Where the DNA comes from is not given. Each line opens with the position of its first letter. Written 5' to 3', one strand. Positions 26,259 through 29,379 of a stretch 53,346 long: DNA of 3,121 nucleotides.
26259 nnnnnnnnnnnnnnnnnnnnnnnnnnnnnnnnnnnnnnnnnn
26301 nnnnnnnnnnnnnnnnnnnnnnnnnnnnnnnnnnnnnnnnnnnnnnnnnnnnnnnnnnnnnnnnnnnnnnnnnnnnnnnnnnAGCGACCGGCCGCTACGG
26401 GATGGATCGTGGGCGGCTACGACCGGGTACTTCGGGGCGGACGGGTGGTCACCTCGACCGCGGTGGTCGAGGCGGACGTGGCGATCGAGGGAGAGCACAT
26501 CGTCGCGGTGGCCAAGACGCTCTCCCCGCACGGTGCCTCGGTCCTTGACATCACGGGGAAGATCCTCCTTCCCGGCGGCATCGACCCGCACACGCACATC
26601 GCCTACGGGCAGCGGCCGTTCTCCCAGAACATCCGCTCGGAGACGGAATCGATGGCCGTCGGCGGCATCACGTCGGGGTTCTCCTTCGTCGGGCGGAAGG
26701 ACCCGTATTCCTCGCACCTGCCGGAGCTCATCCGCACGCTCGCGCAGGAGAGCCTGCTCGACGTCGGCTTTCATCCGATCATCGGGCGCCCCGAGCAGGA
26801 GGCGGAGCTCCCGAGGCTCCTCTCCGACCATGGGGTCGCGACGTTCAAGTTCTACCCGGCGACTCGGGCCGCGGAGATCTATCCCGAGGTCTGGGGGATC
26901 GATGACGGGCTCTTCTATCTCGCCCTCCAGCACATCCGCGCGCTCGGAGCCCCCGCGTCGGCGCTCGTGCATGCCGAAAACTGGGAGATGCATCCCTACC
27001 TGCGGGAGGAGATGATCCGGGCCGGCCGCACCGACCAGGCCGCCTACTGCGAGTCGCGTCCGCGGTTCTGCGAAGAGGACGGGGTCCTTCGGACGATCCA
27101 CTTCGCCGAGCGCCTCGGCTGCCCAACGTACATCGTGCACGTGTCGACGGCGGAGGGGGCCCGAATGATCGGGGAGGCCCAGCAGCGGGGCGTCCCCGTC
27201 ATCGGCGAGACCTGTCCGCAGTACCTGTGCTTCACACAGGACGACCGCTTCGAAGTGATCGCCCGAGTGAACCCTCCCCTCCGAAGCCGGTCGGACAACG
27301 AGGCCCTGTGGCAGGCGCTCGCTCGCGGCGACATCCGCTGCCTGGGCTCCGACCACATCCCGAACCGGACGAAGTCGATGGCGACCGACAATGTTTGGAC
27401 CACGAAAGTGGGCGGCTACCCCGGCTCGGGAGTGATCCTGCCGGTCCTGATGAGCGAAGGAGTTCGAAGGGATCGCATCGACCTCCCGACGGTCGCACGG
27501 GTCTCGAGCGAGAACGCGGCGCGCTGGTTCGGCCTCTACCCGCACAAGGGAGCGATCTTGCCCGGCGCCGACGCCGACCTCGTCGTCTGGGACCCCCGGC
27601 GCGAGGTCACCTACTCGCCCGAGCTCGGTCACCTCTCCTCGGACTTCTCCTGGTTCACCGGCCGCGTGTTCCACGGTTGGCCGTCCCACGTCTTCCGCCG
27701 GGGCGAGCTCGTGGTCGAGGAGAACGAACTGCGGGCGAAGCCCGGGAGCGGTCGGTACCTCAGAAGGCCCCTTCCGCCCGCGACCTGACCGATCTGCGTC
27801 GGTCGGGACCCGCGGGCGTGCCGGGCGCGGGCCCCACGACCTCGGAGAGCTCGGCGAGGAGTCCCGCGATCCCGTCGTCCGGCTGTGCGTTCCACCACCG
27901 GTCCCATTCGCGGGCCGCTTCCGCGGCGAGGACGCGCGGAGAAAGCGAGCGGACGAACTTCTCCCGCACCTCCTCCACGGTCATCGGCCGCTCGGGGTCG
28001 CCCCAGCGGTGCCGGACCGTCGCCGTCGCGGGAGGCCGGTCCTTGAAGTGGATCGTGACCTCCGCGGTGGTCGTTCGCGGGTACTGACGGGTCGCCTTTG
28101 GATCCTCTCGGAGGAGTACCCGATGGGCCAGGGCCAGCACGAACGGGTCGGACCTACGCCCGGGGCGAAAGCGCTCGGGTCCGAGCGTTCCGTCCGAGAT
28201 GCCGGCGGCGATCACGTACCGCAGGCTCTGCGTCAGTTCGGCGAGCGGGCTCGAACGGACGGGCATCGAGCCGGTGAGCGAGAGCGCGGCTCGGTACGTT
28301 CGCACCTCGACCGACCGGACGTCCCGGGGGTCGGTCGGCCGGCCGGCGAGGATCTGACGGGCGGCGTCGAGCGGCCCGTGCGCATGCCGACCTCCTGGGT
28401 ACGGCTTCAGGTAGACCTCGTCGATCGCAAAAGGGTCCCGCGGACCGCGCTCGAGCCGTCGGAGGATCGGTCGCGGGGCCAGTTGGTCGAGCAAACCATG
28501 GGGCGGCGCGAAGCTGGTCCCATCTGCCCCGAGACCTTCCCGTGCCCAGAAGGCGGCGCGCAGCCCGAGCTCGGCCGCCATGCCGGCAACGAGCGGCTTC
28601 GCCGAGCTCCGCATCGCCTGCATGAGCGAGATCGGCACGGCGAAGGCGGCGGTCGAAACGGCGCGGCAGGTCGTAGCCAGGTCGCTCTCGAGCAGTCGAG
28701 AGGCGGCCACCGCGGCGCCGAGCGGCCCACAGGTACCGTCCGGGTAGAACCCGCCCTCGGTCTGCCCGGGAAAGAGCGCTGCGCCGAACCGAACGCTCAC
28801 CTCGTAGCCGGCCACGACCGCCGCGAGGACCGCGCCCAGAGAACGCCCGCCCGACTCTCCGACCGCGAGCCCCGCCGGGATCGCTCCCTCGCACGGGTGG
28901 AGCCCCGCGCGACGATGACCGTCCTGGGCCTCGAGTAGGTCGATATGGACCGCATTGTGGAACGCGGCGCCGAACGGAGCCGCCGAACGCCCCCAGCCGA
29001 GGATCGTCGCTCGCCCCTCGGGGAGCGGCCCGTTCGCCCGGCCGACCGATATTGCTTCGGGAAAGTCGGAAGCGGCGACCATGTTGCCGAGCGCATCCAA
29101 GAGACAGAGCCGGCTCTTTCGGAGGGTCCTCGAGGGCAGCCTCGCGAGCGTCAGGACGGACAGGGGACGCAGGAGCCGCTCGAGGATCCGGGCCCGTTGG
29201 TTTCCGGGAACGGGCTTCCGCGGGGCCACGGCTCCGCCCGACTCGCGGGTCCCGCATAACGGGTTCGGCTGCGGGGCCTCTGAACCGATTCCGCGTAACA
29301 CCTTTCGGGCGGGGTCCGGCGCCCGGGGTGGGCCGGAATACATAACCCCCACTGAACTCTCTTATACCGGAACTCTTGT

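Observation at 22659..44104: About 21 kb orphan catabolic island for an unidentified N-heterocycle or cyclic imide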

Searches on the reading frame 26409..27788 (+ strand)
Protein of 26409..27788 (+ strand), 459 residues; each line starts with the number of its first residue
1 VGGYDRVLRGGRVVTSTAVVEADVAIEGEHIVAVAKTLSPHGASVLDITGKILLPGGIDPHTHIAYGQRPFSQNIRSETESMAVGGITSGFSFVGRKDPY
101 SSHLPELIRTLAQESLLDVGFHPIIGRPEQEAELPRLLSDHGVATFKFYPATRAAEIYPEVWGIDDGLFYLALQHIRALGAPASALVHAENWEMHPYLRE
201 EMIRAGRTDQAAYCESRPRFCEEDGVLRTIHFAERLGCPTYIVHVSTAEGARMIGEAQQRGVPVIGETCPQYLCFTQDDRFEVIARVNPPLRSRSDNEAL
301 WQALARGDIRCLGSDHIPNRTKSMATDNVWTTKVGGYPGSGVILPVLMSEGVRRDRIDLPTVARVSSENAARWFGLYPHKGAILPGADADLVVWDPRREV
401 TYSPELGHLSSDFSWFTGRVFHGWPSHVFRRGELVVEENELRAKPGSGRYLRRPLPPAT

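Call 5: search_protein_families(library=pfam, proteins=[window:26409-27788:+])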
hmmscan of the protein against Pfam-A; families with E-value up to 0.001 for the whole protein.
window:26409-27788:+ (459 aa): 2 families
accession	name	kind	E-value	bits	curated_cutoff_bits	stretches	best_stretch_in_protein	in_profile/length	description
PF01979.26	Amidohydro_1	-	1e-16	61.6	25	1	52-435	1-345/345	Amidohydrolase family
PF07969.17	Amidohydro_3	-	2.3e-12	47.6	29.7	2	287-420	348-470/472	Amidohydrolase family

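Call 8: search_protein_families(library=ncbifam, proteins=[window:26409-27788:+])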
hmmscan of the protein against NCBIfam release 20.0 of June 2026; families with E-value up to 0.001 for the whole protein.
window:26409-27788:+ (459 aa): 56 families (the best 25 are shown)
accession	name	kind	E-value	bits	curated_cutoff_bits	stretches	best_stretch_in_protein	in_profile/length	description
NF009941.0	PRK13404.1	subfamily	1.4e-96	324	647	1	4-456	4-464/478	dihydropyrimidinase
TIGR02033.1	D-hydantoinase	equivalog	1.6e-95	320.7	393.25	1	7-453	2-454/454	dihydropyrimidinase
NF004839.0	PRK06189.1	equivalog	3e-78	263.5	631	1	4-452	3-446/451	allantoinase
TIGR03178.1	allantoinase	equivalog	3.1e-73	247.1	357.85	1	5-452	1-440/441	allantoinase AllB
NF058538.1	ergo_util_ErtD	equivalog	5.5e-64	216.6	600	1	5-452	2-445/446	hydantoin-5-propionate amidohydrolase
NF058539.1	ergo_uti2_ErtD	equivalog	1.1e-60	205.9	650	1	4-452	2-446/449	hydantoin-5-propionate amidohydrolase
NF005960.0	PRK08044.1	equivalog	8.8e-56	189.5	688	1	5-445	4-442/453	allantoinase AllB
NF002668.0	PRK02382.1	equivalog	6.6e-54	183.3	452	1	12-452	12-427/436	dihydroorotase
TIGR00857.1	pyrC_multi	subfamily_domain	1.6e-49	169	279.05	1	20-438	4-411/412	dihydroorotase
NF006559.0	PRK09060.1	equivalog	1.4e-46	158.7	482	1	4-445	5-431/444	dihydroorotase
NF005751.0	PRK07575.1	equivalog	4.1e-42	144.1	529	1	8-443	7-427/440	dihydroorotase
NF006836.0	PRK09357.1-1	equivalog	1.8e-40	138.9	538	2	215-441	203-429/432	dihydroorotase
NF006837.0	PRK09357.1-2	equivalog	1.2e-35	123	575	1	6-440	3-426/428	dihydroorotase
NF006844.0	PRK09357.2-5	equivalog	7.3e-35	120.8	701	2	198-436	186-420/422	dihydroorotase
NF006841.0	PRK09357.2-2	equivalog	2.6e-34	118.6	640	1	20-438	17-419/421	dihydroorotase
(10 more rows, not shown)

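Call 28: search_solved_structures(query=window:26409-27788:+, max_evalue=1e-30, show_alignments=1)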
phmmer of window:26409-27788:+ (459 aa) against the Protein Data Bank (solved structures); distinct sequences matched with E-value up to 1e-30: 43.
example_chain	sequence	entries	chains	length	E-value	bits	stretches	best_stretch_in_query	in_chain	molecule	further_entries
1yny_A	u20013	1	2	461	8.2e-75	255.2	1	7-454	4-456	D-Hydantoinase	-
4kir_A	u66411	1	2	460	9.1e-75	255.1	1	8-454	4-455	D-hydantoinase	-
4kqn_A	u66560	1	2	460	4.5e-74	252.8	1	8-454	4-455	D-hydantoinase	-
1k1d_A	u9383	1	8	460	5.3e-72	246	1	6-453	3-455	D-hydantoinase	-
3sfw_A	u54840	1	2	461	5.2e-71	242.7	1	7-454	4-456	Dihydropyrimidinase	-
5ykd_A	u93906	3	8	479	7.3e-67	229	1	7-458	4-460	D-hydantoinase/dihydropyrimidinase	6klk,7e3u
5e5c_A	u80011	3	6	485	7.6e-67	229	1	7-458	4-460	D-hydantoinase/dihydropyrimidinase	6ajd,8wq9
3dc8_A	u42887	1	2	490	4.3e-66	226.5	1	6-457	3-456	Dihydropyrimidinase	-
4tqt_A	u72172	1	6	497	6.6e-64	219.3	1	3-454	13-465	D-hydantoinase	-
1gkp_A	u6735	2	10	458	7e-61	209.3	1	7-453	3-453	HYDANTOINASE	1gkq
1nfg_A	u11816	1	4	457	2.1e-58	201.2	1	5-453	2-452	D-hydantoinase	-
1gkr_A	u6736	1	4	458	1e-54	189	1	4-453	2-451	NON-ATP DEPENDENT L-SELECTIVE HYDANTOINASE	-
3hm7_A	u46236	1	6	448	4.7e-51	176.9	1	4-440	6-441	Allantoinase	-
2vr2_A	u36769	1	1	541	2.6e-50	174.4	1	7-453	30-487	DIHYDROPYRIMIDINASE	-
4gz7_A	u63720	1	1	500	3.2e-50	174.2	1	7-453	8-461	dihydropyrimidinase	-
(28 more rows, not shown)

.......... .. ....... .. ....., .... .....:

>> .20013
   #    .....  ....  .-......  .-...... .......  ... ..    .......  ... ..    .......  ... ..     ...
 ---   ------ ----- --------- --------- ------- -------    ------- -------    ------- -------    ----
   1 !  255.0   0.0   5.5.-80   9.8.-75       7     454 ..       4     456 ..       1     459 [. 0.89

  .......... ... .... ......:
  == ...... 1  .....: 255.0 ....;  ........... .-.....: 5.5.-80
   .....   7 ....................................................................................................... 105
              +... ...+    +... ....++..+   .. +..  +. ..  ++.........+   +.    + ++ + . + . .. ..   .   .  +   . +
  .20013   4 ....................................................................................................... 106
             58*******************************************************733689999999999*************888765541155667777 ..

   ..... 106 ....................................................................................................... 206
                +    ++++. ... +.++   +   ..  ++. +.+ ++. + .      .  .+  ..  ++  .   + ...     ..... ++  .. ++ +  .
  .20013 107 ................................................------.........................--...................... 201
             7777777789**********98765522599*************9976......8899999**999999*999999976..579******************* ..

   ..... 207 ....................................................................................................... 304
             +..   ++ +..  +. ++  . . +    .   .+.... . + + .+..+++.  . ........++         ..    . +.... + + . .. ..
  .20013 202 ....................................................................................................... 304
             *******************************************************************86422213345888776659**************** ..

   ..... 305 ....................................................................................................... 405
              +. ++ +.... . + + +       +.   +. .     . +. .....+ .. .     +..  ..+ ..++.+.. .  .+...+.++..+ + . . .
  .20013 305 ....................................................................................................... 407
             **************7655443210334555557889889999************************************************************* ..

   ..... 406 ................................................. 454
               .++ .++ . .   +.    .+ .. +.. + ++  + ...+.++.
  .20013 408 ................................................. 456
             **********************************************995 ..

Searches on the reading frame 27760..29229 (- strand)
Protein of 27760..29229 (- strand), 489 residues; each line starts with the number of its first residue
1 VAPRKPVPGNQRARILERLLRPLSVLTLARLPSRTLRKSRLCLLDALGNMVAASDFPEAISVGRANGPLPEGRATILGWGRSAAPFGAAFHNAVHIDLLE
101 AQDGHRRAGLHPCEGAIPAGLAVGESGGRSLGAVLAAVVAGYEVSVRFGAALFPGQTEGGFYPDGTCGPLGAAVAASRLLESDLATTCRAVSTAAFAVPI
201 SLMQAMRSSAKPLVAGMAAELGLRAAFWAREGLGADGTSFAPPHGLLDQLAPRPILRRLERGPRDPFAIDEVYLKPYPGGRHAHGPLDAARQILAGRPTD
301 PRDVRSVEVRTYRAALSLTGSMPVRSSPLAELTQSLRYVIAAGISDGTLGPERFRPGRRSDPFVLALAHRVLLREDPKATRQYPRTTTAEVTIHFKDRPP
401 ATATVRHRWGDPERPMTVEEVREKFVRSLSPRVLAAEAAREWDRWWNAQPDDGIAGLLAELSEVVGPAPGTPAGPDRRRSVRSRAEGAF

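Call 5: search_protein_families(library=pfam, proteins=[window:27760-29229:-])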
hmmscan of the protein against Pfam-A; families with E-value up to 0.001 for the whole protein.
window:27760-29229:- (489 aa): 2 families
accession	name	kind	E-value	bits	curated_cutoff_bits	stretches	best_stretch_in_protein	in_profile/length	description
PF03972.19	MmgE_PrpD_N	-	1.1e-39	136.6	32.1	1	26-252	10-237/244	MmgE/PrpD N-terminal domain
PF19305.4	MmgE_PrpD_C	-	4.9e-30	105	32.1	1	277-441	1-166/173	MmgE/PrpD C-terminal domain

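Call 8: search_protein_families(library=ncbifam, proteins=[window:27760-29229:-])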
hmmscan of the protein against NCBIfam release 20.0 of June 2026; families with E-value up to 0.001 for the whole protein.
window:27760-29229:- (489 aa): 3 families
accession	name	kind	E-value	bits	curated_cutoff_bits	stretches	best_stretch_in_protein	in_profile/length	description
NF006943.0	PRK09425.1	equivalog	3.9e-08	32.5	575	1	208-432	218-447/480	bifunctional 2-methylcitrate dehydratase/aconitate hydratase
NF042438.1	PrpD_hiGCgrampos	equivalog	2.9e-07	29.5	950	1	68-389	74-403/499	2-methylcitrate dehydratase PrpD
TIGR02330.1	prpD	equivalog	2.6e-05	23.2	458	0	208-432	206-435/468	2-methylcitrate dehydratase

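Call 13: search_solved_structures(query=window:27760-29229:-, max_evalue=0.001)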
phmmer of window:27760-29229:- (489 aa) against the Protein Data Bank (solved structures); distinct sequences matched with E-value up to 0.001: 11.
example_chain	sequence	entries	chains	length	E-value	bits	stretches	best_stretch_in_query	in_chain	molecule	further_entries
2hp3_A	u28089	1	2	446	9.2e-16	61.1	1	72-454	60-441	IDS-epimerase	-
2hp0_A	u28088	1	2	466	9.7e-16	61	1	72-454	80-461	IDS-epimerase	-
7bra_A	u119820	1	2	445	1.1e-14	57.5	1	74-427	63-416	Bacillus subtilis IRG1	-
12vt_A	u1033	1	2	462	1.8e-14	56.8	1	11-430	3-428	Cis-aconitate decarboxylase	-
12vw_A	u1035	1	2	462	2.5e-14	56.4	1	11-430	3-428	Cis-aconitate decarboxylase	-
12ux_A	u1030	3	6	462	3.4e-14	56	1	11-430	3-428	Cis-aconitate decarboxylase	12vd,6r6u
7e9d_A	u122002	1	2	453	3.2e-13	52.8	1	74-427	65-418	IRG1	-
12vq_A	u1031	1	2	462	6e-13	51.8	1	11-430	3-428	Cis-aconitate decarboxylase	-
7br9_A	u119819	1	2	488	1.1e-12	51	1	29-432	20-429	Cis-aconitate decarboxylase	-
6r6t_A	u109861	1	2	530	1.3e-12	50.7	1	29-432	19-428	Cis-aconitate decarboxylase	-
5mux_A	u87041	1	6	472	1.6e-05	27.3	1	208-402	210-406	2-methylcitrate dehydratase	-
